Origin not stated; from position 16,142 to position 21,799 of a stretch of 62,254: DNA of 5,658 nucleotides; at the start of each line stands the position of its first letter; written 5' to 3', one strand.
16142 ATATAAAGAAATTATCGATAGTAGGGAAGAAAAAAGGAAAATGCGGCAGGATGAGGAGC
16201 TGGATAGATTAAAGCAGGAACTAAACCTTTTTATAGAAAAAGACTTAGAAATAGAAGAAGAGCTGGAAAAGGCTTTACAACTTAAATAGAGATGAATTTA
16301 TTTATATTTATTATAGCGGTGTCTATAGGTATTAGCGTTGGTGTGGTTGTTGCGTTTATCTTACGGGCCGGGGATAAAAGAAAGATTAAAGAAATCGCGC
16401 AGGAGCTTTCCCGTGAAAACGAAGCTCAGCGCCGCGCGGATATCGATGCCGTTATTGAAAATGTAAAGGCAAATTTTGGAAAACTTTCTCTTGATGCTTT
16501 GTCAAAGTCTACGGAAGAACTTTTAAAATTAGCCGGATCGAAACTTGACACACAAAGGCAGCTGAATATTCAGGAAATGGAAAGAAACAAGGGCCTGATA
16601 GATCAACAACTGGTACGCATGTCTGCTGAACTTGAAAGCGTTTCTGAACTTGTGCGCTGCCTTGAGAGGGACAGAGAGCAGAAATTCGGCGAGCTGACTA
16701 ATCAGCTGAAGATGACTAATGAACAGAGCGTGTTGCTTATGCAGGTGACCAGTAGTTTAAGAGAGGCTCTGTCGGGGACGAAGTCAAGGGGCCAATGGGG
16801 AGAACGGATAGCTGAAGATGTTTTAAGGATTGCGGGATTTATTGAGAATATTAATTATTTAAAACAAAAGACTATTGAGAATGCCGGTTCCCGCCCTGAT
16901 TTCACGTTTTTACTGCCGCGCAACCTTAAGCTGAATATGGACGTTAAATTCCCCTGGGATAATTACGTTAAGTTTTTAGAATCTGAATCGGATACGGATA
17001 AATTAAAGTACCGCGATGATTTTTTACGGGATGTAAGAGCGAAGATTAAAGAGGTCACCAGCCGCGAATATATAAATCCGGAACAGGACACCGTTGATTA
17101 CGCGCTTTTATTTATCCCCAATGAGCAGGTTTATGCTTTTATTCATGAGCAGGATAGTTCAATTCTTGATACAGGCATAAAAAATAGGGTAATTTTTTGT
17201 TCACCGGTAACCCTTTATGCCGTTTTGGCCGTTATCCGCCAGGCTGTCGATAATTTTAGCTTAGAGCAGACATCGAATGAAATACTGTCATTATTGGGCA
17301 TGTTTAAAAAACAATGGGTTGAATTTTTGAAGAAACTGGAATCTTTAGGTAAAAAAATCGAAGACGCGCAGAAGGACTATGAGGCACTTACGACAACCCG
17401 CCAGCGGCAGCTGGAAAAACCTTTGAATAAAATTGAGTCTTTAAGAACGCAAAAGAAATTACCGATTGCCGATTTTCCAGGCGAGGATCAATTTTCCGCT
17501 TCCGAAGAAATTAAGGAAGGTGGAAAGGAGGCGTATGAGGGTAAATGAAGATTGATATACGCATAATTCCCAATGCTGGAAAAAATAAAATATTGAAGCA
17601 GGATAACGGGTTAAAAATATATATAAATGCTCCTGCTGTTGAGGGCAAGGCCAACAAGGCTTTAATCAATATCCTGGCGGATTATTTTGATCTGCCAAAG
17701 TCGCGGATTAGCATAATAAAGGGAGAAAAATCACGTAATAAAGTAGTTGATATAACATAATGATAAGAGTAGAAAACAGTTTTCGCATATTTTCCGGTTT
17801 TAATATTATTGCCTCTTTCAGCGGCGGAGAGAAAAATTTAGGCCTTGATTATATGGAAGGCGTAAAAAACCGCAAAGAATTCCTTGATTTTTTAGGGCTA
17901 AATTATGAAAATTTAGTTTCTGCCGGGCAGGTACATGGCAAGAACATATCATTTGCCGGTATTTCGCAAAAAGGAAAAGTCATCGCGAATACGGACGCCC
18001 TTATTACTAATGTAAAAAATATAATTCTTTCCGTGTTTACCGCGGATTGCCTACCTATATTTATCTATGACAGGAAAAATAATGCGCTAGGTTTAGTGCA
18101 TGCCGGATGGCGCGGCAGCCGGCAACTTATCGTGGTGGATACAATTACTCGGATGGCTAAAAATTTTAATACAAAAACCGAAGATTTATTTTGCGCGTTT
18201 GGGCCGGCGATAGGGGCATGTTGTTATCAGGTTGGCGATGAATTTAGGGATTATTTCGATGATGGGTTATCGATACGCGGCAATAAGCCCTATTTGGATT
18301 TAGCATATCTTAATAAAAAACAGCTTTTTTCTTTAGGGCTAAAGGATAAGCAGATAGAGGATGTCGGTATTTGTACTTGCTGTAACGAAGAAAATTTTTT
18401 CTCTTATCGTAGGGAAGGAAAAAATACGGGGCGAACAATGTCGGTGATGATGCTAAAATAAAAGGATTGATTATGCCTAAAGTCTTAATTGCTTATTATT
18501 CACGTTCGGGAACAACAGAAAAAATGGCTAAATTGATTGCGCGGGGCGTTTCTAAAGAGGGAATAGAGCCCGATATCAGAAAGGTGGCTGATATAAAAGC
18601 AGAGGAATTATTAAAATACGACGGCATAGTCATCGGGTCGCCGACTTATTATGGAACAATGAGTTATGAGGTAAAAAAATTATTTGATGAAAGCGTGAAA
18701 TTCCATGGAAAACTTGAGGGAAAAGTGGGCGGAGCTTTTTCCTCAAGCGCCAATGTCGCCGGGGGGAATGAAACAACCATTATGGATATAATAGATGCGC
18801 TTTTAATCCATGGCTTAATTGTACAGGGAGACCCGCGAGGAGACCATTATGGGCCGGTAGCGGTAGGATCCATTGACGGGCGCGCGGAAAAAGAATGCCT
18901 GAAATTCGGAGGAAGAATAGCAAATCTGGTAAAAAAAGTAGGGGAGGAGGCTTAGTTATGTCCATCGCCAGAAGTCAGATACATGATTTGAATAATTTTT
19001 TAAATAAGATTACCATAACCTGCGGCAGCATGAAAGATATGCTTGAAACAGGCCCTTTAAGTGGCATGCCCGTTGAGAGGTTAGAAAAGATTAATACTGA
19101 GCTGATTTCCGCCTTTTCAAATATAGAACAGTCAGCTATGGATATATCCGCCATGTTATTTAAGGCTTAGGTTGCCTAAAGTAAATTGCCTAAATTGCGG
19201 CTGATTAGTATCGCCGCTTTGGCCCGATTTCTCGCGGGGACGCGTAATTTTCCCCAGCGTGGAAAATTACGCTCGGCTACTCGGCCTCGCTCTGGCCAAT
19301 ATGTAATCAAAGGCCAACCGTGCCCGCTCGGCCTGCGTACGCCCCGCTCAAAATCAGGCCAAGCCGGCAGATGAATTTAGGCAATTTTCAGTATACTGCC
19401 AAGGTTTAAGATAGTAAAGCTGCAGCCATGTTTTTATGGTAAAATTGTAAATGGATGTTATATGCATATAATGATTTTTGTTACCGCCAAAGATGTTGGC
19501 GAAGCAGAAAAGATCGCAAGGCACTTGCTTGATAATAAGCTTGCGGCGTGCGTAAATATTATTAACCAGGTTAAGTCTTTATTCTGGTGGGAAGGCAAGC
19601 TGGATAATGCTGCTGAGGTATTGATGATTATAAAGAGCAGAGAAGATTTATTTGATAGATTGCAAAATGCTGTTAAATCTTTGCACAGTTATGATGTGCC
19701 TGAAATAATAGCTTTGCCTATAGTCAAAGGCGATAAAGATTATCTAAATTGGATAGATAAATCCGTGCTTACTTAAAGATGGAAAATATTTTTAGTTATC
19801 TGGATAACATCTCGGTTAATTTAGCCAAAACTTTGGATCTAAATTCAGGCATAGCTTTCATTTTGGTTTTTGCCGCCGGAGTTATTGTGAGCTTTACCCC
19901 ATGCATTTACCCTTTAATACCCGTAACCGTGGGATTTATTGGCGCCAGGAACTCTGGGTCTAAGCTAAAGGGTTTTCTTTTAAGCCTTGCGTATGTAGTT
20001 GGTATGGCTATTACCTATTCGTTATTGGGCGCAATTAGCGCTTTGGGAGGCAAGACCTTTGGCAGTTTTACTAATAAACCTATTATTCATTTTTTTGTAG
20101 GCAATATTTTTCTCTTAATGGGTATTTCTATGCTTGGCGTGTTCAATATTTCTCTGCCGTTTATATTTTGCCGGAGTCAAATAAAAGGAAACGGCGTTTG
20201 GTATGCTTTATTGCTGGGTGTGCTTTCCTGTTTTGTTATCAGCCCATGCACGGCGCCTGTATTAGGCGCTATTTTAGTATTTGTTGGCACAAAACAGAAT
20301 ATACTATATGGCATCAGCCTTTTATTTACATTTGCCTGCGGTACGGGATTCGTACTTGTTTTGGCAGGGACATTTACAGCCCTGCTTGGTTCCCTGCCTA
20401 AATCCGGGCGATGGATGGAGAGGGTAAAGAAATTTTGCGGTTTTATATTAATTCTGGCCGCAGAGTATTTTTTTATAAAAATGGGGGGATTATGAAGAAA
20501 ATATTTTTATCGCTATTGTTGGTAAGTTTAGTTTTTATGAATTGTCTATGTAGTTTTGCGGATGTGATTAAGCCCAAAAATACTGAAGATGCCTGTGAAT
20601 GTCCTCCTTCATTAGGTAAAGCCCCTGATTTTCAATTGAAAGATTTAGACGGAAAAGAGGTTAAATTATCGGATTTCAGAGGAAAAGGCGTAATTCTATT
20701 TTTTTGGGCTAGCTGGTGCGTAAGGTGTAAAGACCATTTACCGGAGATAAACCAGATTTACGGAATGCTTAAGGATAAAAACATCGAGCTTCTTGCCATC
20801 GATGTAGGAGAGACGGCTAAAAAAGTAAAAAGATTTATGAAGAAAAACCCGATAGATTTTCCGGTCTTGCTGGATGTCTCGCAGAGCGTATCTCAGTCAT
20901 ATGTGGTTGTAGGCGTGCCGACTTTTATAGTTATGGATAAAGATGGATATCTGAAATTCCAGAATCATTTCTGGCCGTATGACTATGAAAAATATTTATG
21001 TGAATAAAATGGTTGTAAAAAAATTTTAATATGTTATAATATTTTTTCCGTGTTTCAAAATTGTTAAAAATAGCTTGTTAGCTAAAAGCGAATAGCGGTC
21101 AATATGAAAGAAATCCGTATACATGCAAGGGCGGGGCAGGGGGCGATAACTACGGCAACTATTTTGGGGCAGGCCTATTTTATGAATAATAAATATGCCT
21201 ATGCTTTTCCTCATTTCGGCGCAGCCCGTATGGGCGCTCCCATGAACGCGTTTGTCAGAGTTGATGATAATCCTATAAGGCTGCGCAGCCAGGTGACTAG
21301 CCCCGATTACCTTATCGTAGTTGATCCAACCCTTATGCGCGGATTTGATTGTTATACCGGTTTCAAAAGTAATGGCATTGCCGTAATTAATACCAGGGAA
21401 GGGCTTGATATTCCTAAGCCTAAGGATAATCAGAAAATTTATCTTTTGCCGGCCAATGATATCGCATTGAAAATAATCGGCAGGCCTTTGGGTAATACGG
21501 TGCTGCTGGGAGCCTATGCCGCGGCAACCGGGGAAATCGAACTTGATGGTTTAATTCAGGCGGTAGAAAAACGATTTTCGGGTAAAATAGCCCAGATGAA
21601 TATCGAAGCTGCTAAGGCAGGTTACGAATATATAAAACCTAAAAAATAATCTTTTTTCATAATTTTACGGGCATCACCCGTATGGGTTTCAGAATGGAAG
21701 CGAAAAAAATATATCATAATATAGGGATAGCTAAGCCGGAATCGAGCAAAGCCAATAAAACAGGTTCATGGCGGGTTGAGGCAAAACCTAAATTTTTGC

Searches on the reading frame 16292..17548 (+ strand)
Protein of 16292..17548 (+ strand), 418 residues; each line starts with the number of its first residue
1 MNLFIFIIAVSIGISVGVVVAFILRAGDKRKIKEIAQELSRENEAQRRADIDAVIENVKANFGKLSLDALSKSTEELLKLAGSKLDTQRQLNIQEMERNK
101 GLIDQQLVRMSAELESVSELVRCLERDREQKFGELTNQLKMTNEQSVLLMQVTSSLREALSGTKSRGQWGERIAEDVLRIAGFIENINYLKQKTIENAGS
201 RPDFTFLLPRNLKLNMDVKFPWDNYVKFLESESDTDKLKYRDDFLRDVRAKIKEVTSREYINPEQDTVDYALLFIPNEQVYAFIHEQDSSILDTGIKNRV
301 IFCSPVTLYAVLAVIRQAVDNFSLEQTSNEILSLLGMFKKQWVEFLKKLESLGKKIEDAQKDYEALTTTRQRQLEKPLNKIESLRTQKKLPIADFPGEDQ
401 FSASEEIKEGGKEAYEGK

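Call 4: search_protein_families(library=pfam, proteins=[window:16292-17548:+])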
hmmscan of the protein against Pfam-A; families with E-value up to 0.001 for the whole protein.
window:16292-17548:+ (418 aa): 1 family
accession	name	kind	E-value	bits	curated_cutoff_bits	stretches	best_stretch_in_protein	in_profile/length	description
PF02646.22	RmuC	-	5.4e-65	219.8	26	1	103-388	3-288/291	RmuC family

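Call 5: search_protein_families(library=ncbifam, proteins=[window:16292-17548:+], max_evalue=0.01)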
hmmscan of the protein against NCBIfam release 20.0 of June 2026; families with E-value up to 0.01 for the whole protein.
window:16292-17548:+ (418 aa): 1 family
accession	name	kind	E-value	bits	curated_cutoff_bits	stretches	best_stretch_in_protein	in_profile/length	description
NF007686.0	PRK10361.1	equivalog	7.7e-18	64.4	810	1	135-364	170-404/475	DNA recombination protein RmuC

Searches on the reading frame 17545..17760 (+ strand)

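Call 5: search_protein_families(library=ncbifam, proteins=[window:17545-17760:+], max_evalue=0.01)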
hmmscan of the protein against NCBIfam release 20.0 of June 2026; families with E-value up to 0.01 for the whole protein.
window:17545-17760:+ (71 aa): 5 families
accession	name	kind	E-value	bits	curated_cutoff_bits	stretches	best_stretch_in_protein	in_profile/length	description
TIGR00251.3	TIGR00251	subfamily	5e-24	84.4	35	1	1-70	1-71/71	DUF167 family protein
NF003466.1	PRK05090.1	exception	4e-15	55.8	138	1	2-70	10-79/93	DUF167 family protein YggU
NF001887.0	PRK00647.1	equivalog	8.4e-12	44.8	104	1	4-68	9-74/100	hypothetical protein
NF002348.0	PRK01310.1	equivalog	2.5e-11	43.5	115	1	2-70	13-87/106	hypothetical protein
NF002419.1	PRK01530.1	equivalog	3.9e-10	39.9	110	1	3-70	14-86/103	A1G_07140 family DUF167 domain protein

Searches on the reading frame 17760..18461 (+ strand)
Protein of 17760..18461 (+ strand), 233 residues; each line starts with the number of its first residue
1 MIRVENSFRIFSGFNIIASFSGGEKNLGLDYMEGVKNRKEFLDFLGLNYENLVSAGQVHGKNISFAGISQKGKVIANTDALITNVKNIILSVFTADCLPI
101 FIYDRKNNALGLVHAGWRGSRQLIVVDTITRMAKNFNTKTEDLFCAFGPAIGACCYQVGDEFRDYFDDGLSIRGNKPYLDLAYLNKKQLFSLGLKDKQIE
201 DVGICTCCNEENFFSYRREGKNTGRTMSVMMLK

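Call 5: search_protein_families(library=ncbifam, proteins=[window:17760-18461:+], max_evalue=0.01)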
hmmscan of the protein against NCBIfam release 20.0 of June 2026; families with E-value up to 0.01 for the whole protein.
window:17760-18461:+ (233 aa): 2 families
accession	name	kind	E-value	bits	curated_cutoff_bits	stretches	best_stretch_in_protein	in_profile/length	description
TIGR00726.1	TIGR00726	equivalog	8.3e-53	179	141.15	1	32-232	21-222/223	peptidoglycan editing factor PgeF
NF007998.1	PRK10723.1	equivalog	5.6e-28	98.1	369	1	35-232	48-242/243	purine nucleoside phosphorylase YfiH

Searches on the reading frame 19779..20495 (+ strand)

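Call 59: search_protein_families(library=pfam, proteins=[window:19779-20495:+], max_evalue=0.00001)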
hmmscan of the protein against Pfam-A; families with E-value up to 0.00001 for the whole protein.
window:19779-20495:+ (238 aa): 2 families
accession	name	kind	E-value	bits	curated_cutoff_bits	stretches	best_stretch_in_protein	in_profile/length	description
PF02683.22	DsbD_TM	-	1.1e-42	146.2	27.1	1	27-230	5-213/219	Cytochrome C biogenesis protein transmembrane domain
PF13386.12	DsbD_2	-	2.1e-09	38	24.9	1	30-226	2-195/199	Cytochrome C biogenesis protein transmembrane region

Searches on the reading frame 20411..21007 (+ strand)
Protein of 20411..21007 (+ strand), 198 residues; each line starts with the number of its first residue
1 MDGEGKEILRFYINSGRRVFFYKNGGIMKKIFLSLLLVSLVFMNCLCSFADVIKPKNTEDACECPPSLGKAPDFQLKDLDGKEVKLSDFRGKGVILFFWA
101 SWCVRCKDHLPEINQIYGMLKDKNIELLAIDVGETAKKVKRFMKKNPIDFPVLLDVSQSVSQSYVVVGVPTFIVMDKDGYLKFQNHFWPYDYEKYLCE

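Call 59: search_protein_families(library=pfam, proteins=[window:20411-21007:+], max_evalue=0.00001)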
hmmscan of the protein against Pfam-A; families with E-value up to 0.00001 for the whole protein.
window:20411-21007:+ (198 aa): 5 families
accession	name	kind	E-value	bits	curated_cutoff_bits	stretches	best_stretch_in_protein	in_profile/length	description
PF00578.27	AhpC-TSA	-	4.2e-30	104.7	26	1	70-182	4-122/124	AhpC/TSA family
PF08534.16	Redoxin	-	5.1e-23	81.9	26.6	1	70-183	5-130/148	Redoxin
PF13905.12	Thioredoxin_8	-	3.8e-17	62.8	27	1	91-180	1-93/94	Thioredoxin-like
PF00085.26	Thioredoxin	-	9.8e-09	35.6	23.5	1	92-142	19-68/103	Thioredoxin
PF13098.12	Thioredoxin_2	-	1e-06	29.5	27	1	91-182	5-96/104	Thioredoxin-like domain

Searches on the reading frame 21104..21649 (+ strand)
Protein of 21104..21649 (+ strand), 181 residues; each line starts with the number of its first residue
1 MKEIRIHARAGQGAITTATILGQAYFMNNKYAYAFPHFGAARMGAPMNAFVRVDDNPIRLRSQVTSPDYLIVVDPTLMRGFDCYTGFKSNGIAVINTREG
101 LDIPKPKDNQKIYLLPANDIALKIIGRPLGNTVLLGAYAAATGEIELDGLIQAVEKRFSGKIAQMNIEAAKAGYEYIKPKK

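Call 59: search_protein_families(library=pfam, proteins=[window:21104-21649:+], max_evalue=0.00001)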
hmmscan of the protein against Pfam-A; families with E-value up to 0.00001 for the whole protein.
window:21104-21649:+ (181 aa): 1 family
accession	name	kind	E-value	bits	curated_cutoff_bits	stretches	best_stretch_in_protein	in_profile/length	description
PF01558.24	POR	-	1.2e-38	133.4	27.4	1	10-175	1-173/173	Pyruvate ferredoxin/flavodoxin oxidoreductase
